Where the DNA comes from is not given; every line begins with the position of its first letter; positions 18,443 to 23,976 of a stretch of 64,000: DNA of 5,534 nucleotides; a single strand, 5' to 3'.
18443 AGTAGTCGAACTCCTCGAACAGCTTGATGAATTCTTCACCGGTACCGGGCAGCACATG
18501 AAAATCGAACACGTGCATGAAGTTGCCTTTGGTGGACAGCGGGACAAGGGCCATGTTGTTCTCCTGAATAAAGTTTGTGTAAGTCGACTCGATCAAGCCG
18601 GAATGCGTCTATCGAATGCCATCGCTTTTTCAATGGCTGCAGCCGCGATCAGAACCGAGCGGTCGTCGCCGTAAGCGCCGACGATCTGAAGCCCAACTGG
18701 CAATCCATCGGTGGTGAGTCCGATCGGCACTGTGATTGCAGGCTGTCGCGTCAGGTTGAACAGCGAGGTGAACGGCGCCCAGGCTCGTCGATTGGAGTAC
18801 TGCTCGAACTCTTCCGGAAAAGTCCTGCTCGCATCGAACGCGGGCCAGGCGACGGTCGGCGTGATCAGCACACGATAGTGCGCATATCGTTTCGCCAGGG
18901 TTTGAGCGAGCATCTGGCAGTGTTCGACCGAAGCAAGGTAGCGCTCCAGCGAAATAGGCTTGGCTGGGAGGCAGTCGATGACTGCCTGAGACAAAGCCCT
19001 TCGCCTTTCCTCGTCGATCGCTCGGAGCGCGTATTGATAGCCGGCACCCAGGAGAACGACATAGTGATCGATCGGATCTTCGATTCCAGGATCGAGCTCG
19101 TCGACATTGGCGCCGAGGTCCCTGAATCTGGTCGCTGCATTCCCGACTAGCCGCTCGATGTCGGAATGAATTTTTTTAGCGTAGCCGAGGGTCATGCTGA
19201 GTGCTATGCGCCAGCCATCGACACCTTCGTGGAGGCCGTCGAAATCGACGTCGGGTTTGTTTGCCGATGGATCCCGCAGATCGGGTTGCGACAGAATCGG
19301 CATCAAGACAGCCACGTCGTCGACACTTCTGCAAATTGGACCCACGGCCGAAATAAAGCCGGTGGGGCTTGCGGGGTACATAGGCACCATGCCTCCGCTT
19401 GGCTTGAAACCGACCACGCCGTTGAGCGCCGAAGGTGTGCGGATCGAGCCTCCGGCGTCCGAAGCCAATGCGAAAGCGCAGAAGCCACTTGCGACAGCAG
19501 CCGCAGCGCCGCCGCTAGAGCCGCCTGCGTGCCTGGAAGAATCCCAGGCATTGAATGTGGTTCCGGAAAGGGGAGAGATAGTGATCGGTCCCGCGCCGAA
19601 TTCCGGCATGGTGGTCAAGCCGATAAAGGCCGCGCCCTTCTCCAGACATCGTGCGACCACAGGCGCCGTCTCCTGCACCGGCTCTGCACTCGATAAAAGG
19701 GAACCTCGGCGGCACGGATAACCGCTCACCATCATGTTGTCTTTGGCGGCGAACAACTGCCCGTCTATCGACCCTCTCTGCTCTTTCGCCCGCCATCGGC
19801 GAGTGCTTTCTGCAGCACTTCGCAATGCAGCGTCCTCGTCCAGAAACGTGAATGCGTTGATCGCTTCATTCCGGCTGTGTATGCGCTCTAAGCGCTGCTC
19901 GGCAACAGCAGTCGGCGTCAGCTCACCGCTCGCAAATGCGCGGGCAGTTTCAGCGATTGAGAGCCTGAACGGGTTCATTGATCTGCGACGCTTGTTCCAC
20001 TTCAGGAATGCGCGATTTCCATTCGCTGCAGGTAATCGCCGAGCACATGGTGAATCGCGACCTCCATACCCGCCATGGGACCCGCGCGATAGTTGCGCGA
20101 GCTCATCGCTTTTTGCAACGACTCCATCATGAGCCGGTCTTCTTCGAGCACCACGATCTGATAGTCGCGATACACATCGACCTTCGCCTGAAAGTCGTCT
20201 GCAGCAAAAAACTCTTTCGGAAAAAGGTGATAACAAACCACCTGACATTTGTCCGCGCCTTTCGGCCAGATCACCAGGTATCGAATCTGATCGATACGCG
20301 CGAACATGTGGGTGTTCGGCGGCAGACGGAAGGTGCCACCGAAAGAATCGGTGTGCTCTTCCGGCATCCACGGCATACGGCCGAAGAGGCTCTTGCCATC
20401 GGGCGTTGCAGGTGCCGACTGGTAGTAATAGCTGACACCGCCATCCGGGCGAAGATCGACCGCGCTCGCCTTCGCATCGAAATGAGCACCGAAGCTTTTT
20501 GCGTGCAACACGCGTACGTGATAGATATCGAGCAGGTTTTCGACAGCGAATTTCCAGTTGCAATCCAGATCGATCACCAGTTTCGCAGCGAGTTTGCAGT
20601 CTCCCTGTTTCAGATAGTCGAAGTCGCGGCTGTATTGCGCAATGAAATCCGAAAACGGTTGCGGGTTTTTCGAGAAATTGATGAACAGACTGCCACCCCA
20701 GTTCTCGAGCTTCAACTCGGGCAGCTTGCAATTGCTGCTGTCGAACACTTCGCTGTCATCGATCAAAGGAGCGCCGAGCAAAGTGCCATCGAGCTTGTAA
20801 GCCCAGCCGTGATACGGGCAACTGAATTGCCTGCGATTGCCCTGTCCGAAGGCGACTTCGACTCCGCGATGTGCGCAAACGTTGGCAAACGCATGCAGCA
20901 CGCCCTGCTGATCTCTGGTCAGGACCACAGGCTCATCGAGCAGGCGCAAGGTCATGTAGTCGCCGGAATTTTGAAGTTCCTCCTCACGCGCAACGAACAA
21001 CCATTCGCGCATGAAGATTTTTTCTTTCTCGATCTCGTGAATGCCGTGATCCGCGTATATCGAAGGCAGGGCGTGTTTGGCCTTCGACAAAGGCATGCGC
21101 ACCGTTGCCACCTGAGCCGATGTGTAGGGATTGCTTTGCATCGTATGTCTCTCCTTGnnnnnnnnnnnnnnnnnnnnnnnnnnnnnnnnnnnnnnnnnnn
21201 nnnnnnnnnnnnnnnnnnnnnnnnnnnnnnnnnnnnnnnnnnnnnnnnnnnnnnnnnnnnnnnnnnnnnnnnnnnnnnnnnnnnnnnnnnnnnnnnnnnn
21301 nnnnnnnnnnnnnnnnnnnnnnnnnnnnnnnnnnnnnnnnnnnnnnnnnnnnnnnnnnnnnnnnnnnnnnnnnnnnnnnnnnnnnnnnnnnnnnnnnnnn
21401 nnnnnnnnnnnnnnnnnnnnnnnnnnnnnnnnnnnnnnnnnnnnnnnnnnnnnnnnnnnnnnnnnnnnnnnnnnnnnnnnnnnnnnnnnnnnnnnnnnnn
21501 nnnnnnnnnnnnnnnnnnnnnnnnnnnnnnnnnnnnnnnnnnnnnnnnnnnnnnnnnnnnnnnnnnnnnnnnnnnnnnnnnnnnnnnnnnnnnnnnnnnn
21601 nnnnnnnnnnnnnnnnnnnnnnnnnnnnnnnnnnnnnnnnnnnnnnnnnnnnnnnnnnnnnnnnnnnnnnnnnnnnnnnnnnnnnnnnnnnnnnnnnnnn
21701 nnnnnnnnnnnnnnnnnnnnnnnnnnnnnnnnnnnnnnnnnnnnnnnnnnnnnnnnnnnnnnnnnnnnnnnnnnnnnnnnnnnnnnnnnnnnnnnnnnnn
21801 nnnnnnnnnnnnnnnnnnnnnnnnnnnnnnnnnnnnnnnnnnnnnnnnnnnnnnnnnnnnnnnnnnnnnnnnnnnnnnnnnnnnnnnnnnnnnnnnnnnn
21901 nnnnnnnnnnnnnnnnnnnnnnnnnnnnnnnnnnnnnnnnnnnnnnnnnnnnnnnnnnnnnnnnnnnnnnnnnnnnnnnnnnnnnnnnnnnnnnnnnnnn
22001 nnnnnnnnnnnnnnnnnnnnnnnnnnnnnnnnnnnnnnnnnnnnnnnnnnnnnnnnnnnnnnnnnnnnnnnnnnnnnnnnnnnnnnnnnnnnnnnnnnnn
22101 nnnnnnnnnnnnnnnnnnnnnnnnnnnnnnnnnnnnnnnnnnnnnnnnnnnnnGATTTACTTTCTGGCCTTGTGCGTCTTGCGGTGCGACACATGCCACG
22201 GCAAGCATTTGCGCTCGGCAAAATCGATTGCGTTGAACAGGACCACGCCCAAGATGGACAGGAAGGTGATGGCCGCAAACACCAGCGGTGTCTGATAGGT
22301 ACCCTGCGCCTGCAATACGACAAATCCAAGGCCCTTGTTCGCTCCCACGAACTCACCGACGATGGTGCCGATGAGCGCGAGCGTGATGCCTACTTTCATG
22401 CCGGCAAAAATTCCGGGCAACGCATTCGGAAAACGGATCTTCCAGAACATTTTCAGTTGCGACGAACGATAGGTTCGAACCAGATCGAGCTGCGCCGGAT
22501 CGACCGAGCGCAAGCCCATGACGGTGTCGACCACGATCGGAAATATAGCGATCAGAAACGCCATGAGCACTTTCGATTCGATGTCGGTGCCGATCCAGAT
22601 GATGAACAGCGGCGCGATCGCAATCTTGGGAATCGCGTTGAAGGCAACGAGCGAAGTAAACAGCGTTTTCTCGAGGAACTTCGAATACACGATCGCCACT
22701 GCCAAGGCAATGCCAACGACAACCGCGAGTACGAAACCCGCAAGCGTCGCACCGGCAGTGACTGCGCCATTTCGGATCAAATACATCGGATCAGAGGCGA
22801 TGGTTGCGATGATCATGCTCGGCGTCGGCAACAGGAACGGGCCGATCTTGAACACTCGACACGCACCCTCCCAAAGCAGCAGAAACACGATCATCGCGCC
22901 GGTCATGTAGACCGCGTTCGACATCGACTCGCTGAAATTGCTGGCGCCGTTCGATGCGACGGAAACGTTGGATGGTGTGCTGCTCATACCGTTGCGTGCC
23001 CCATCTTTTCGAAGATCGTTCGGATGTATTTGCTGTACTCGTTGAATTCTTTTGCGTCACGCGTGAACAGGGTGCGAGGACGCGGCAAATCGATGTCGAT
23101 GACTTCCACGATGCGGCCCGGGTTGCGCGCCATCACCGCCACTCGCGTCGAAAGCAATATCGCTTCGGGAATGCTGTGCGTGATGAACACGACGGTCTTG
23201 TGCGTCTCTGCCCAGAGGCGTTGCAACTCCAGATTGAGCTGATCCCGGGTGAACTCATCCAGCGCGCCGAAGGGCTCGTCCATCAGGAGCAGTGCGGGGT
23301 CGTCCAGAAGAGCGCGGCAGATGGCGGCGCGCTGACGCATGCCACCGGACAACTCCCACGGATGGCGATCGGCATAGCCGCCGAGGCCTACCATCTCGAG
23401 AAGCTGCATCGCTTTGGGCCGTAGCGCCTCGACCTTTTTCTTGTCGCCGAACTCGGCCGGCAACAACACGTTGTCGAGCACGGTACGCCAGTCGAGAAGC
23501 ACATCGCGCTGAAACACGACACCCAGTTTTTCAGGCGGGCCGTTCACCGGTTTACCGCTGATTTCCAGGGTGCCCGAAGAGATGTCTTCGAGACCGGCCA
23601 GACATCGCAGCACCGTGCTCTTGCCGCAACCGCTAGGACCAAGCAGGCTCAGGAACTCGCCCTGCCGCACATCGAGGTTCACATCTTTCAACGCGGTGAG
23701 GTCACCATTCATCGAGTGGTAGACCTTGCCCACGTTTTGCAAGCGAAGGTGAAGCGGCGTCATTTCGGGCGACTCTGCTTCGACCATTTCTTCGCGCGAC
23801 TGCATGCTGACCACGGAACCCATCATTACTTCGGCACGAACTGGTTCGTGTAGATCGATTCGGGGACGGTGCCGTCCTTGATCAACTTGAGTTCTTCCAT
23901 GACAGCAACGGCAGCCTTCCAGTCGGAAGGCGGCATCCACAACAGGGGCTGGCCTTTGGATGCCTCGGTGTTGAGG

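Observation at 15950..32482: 17-gene LysR-controlled catabolic super-operon with an unusual enzyme mix (three Rieske oxygenases, two amide hydrolases, a NicX-like enzyme)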

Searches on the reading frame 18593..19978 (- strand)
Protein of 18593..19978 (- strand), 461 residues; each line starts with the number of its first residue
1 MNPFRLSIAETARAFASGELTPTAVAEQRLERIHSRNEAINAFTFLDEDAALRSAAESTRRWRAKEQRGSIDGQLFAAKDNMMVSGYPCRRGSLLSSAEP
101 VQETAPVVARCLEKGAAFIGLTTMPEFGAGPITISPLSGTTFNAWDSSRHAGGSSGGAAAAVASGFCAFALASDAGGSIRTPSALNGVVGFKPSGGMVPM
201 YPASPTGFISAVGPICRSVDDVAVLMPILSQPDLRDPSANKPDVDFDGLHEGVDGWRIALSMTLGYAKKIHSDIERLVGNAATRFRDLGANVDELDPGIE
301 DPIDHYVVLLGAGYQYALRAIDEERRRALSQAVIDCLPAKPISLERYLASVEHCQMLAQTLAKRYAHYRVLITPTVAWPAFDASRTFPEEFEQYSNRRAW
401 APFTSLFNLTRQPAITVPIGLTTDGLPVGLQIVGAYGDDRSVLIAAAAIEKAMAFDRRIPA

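Call 6: search_protein_families(library=pfam, proteins=[window:18593-19978:-])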
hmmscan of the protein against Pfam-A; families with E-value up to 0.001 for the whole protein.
window:18593-19978:- (461 aa): 1 family
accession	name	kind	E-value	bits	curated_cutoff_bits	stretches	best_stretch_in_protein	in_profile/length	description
PF01425.27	Amidase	-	1.6e-81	275.1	27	1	26-443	3-445/445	Amidase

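Call 8: search_protein_families(library=ncbifam, max_evalue=0.01, proteins=[window:18593-19978:-])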
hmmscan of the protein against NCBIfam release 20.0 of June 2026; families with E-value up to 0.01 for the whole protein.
window:18593-19978:- (461 aa): 26 families (the best 25 are shown)
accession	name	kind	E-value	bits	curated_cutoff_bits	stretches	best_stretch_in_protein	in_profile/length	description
NF004815.0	PRK06169.1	equivalog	1.2e-131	439.5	506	1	4-457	8-463/471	amidase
NF005450.0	PRK07042.1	equivalog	3.1e-88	296.3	458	1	5-459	6-458/464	amidase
NF005686.0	PRK07486.1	subfamily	5.4e-68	229.8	465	1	6-458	14-478/486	amidase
NF005687.0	PRK07487.1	subfamily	1.3e-66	225.3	428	1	4-454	6-457/468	amidase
NF009119.0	PRK12470.1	equivalog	4.9e-61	207.2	498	1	8-460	11-459/462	amidase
NF004717.0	PRK06061.1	equivalog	1.6e-60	205.2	498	1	7-460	18-474/483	amidase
TIGR00132.1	gatA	equivalog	1.1e-58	199.1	481.1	2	18-296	8-285/466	Asp-tRNA(Asn)/Glu-tRNA(Gln) amidotransferase subunit GatA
NF005899.0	PRK07869.1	equivalog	1.1e-57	195.9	418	1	11-457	20-466/471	amidase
NF004816.0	PRK06170.1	equivalog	1.4e-57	195.5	503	1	7-453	13-482/493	amidase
NF005688.0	PRK07488.1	equivalog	5.2e-57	193.8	532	2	5-294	10-286/474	indoleacetamide hydrolase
NF006631.0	PRK09201.1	equivalog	1.9e-55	188.4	461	1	5-452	6-454/466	AtzE family amidohydrolase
NF005565.0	PRK07235.1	subfamily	2.1e-54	185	545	2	66-295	83-316/506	amidase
NF005460.0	PRK07056.1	subfamily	4e-54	184.3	447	1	7-454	9-454/457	amidase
NF004766.0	PRK06102.1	equivalog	3.1e-51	174.9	559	1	7-454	9-452/455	amidase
TIGR02715.1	amido_AtzE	subfamily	2.6e-50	171.7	425.75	1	8-451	2-446/452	AtzE family amidohydrolase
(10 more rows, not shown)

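Call 67: search_solved_structures(query=window:18593-19978:-, max_evalue=1e-40)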
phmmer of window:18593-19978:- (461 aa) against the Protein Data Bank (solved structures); distinct sequences matched with E-value up to 1e-40: 4.
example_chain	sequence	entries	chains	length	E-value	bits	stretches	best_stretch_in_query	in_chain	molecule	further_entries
2dc0_A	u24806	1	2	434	9.8e-46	159.7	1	8-450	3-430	probable amidase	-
2df4_A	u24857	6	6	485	9.6e-43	149.9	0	19-311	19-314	Glutamyl-tRNA(Gln) amidotransferase subunit A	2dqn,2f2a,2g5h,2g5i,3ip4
4yj6_A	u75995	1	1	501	8.3e-42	146.8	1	7-456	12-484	Aryl acylamidase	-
4yji_A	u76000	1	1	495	2.2e-41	145.4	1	7-456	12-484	Aryl acylamidase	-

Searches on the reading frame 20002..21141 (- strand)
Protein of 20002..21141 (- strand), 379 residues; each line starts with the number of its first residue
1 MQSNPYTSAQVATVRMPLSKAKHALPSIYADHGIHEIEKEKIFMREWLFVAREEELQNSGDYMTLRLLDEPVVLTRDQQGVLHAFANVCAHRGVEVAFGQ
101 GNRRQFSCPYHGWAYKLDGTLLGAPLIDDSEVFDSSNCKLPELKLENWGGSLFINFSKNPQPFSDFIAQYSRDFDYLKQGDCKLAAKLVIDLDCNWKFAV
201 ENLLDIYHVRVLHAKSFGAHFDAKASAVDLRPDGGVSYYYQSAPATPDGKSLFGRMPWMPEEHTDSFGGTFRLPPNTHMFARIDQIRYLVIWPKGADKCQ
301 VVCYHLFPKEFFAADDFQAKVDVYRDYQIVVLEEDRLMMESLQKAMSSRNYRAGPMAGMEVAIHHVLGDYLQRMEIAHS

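Call 6: search_protein_families(library=pfam, proteins=[window:20002-21141:-])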
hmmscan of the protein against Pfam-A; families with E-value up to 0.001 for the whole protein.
window:20002-21141:- (379 aa): 3 families
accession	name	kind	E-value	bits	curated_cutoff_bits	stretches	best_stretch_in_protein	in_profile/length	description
PF00848.25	Ring_hydroxyl_A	-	9.9e-29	101.2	24.9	1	183-374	5-206/208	Ring hydroxylating alpha subunit (catalytic domain)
PF00355.32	Rieske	-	1e-20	73.8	20.3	1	46-128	1-82/88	Rieske [2Fe-2S] domain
PF19112.6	VanA_C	-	1.2e-07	32.6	23.5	1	193-346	2-162/193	Vanillate O-demethylase oxygenase C-terminal domain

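Call 8: search_protein_families(library=ncbifam, max_evalue=0.01, proteins=[window:20002-21141:-])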
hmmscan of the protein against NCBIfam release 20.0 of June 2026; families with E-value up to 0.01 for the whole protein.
window:20002-21141:- (379 aa): 9 families
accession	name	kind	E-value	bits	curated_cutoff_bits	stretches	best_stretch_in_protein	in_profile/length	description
NF058607.1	GlBtMonoOxGbcA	equivalog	1.8e-46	158.5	670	1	9-215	16-224/420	glycine betaine monooxygenase oxygenase subunit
NF042946.1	3PPDioc_HcaE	equivalog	3e-34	118.8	830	1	23-216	15-217/450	3-phenylpropionate/cinnamic acid dioxygenase subunit alpha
NF041684.1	ant_diox_AndAc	equivalog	1.5e-30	106.2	750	1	9-214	8-223/418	anthranilate 1,2-dioxygenase large subunit AndAc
TIGR03228.1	anthran_1_2_A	equivalog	2.6e-29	102.2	671.9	1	29-215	21-215/438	anthranilate 1,2-dioxygenase large subunit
TIGR03229.1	benzo_1_2_benA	equivalog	4.1e-27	95.1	780.95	1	27-214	19-216/433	benzoate 1,2-dioxygenase large subunit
NF052579.1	BetMthstMoxSdmAMthl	equivalog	1.9e-09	37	600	1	47-147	18-112/351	4beta-methylsterol monooxygenase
NF045928.1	Cytb6fFeSPetC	equivalog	0.00026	20.4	250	1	68-125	85-143/179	cytochrome b6-f complex iron-sulfur subunit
NF010001.0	PRK13474.1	subfamily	0.00047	19.5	154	1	72-125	88-142/178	cytochrome b6-f complex iron-sulfur subunit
NF041174.1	SDX_Thmprot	equivalog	0.0036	17.4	170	1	54-127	9-82/109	sulredoxin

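Call 37: search_solved_structures(query=window:20002-21141:-, max_evalue=0.00001)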
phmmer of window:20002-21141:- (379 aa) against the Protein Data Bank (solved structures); distinct sequences matched with E-value up to 0.00001: 46.
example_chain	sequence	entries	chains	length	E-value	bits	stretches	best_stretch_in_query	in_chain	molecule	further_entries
6y9c_A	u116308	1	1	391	5.2e-39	137.6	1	28-213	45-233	Carnitine monooxygenase oxygenase subunit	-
6y8j_A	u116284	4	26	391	7e-39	137.2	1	28-213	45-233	Carnitine monooxygenase oxygenase subunit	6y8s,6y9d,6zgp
9jp5_A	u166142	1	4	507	9.8e-37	130.1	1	27-235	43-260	Phthalate 3,4-dioxygenase alpha subunit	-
8k0a_A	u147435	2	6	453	4.8e-30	108.1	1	24-227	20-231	3-phenylpropionate/cinnamic acid dioxygenase subunit alpha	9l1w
3en1_A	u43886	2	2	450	1e-29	107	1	25-232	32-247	Benzene 1,2-dioxygenase subunit alpha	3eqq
1uli_A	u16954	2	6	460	3.2e-28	102.1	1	25-211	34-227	biphenyl dioxygenase large subunit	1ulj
3vca_A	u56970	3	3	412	1.8e-27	99.6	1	28-241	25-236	Ring-hydroxylating dioxygenase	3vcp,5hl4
4qup_A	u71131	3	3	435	2.2e-27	99.4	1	28-241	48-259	Monoxygenase; demethylase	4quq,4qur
2b1x_A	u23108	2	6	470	6.1e-27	97.9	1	27-214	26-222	naphthalene dioxygenase large subunit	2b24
2ckf_A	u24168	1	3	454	9.9e-27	97.2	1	27-219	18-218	RING-HYDROXYLATING DIOXYGENASE ALPHA SUBUNIT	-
3gzx_A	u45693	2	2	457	3e-26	95.6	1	27-212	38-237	Biphenyl dioxygenase subunit alpha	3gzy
1wql_A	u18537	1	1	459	5.8e-26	94.7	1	26-212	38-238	iron-sulfur protein large subunit of cumene dioxygenase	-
7yls_B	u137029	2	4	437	1.1e-25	93.7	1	27-219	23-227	Rieske (2Fe-2S) domain protein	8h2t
2gbw_A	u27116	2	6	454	1.2e-25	93.6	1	27-217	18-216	Biphenyl 2,3-Dioxygenase Alpha Subunit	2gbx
9o71_A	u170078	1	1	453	1.9e-25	93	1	27-219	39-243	Phenylpropionate dioxygenase-like ring-hydroxylating dioxygenase large terminal subunit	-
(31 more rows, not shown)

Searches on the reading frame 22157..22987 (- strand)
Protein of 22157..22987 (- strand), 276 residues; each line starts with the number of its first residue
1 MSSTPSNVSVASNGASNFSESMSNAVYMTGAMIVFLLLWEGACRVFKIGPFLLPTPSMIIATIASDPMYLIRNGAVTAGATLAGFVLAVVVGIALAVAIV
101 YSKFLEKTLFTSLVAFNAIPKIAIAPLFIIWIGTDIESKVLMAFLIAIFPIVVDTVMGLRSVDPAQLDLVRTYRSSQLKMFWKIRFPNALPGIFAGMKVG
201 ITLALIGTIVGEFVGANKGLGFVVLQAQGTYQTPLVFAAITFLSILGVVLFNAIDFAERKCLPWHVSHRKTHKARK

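Call 5: search_protein_families(library=pfam, proteins=[window:22157-22987:-])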
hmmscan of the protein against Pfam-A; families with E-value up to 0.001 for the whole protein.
window:22157-22987:- (276 aa): 1 family
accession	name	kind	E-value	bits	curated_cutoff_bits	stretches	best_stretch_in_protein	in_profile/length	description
PF00528.27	BPD_transp_1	-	4.4e-28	98.7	26.4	1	89-256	2-177/184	Binding-protein-dependent transport system inner membrane component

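Call 7: search_protein_families(library=ncbifam, max_evalue=0.01, proteins=[window:22157-22987:-])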
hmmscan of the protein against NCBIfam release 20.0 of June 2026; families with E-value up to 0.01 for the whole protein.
window:22157-22987:- (276 aa): 13 families
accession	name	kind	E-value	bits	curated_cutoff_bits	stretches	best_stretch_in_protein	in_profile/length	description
NF040733.1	ABC_perm_U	equivalog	2.7e-32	112.2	295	1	22-266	5-250/251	ABC transporter permease subunit SaoP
NF008470.0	PRK11365.1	equivalog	9.4e-31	107.2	347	1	36-268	22-256/263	aliphatic sulfonate ABC transporter permease SsuC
NF007545.0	PRK10160.1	equivalog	6.5e-26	91.4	342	1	27-266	25-272/275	taurine ABC transporter permease TauC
TIGR01183.1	ntrB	equivalog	2.3e-21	76.4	209.05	1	83-254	28-199/202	nitrate ABC transporter permease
TIGR03416.1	ABC_choXWV_perm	equivalog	8e-10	38.6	363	1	79-250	93-263/267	choline ABC transporter permease subunit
NF008196.0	PRK10952.1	equivalog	4e-09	35.8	439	1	61-248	133-319/356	glycine betaine/L-proline ABC transporter permease ProW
TIGR02141.1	modB_ABC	equivalog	5.3e-06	26.2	182.6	1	140-204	83-148/208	molybdate ABC transporter permease subunit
NF007047.0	PRK09500.1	equivalog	1.1e-05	25.2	326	1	86-217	72-209/257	spermidine/putrescine ABC transporter permease PotC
NF006939.0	PRK09421.1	equivalog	3.8e-05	23.2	262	1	139-205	96-162/230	molybdate ABC transporter permease subunit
TIGR00969.1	3a0106s02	subfamily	9e-05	22.1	240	1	63-251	53-263/272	sulfate ABC transporter permease subunit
NF043074.1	MMSYN1_0196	equivalog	0.00072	18.9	350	1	82-218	76-220/277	spermidine/putrescine ABC transporter permease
TIGR03226.1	PhnU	equivalog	0.0025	17.3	283.45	1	140-216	182-259/311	2-aminoethylphosphonate ABC transporter permease subunit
NF005808.0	PRK07668.1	subfamily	0.0066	15.9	232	1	58-186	116-247/254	hypothetical protein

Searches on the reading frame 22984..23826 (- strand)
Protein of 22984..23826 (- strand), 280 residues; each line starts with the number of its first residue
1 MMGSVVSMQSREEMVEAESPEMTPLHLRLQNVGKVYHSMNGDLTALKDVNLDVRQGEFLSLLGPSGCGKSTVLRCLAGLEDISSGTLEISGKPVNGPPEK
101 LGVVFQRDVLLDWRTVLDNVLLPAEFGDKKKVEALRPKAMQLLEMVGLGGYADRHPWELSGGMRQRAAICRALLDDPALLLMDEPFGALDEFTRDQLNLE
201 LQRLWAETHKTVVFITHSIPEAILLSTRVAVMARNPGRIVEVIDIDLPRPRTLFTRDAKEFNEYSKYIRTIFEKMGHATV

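Call 5: search_protein_families(library=pfam, proteins=[window:22984-23826:-])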
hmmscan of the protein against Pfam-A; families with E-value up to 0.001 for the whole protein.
window:22984-23826:- (280 aa): 4 families
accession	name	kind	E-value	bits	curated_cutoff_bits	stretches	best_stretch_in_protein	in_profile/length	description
PF00005.33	ABC_tran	-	1.5e-31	110.3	25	1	46-186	1-136/137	ABC transporter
PF13304.12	AAA_21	-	2.8e-07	31.3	27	0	60-91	3-32/304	AAA domain, putative AbiEii toxin, Type IV TA system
PF13191.12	AAA_16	-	0.00029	21.8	32.6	1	46-183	12-139/167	AAA ATPase domain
PF03215.21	Rad17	-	0.00032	21.1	23.8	1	45-78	34-67/186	Rad17 P-loop domain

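Call 7: search_protein_families(library=ncbifam, max_evalue=0.01, proteins=[window:22984-23826:-])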
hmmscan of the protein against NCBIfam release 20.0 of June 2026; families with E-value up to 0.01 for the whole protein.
window:22984-23826:- (280 aa): 188 families (the best 25 are shown)
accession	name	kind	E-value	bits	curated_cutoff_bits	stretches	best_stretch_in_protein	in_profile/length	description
NF008421.0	PRK11248.1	equivalog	7.2e-65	219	357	1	31-249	3-219/255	taurine ABC transporter ATP-binding subunit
NF040729.1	ABC_ATP_SaoA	equivalog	1.8e-64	217.6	360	1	27-273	2-244/248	ABC transporter ATP-binding protein SaoA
TIGR01184.1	ntrCD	subfamily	1.1e-58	198.6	291.8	1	46-252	1-209/230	nitrate ABC transporter ATP-binding protein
TIGR03265.1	PhnT2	equivalog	1.5e-51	175.7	457.7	1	29-240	7-214/353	putative 2-aminoethylphosphonate ABC transporter ATP-binding protein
NF006987.0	PRK09452.1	equivalog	3.5e-51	174.1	482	1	22-239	13-226/378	spermidine/putrescine ABC transporter ATP-binding protein PotA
TIGR00968.1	3a0106s01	subfamily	2.9e-50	171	342.75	1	40-242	10-212/237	sulfate ABC transporter ATP-binding protein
TIGR01186.1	proV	subfamily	4.7e-50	170.7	326.6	1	41-242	4-211/363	betaine/proline/choline family ABC transporter ATP-binding protein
NF008420.0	PRK11247.1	equivalog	4.5e-49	166.9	395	1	27-253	13-226/257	aliphatic sulfonates ABC transporter ATP-binding protein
NF008653.0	PRK11650.1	subfamily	2.2e-48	165.1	432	1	26-239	3-213/357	sn-glycerol-3-phosphate ABC transporter ATP-binding protein UgpC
TIGR01187.1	potA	subfamily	1.7e-46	158.8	355.6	1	61-243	1-183/325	polyamine ABC transporter ATP-binding protein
NF043075.1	MMSYN1_0197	equivalog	2e-46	158.5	550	1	28-234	4-208/341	spermidine/putrescine ABC transporter ATP-binding protein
TIGR03415.1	ABC_choXWV_ATP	equivalog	2.1e-46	158.6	483.75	1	40-241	34-245/382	choline ABC transporter ATP-binding protein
NF008105.0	PRK10851.1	equivalog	2.1e-46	158.3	502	1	41-235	13-213/362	sulfate/thiosulfate ABC transporter ATP-binding protein CysA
NF008233.0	PRK11000.1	equivalog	1e-45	156.2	568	1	28-234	5-209/369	maltose/maltodextrin ABC transporter ATP-binding protein MalK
NF040840.2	tungstate_WtpC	equivalog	2.1e-42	145.7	440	1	45-244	15-214/347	tungstate ABC transporter ATP-binding protein WtpC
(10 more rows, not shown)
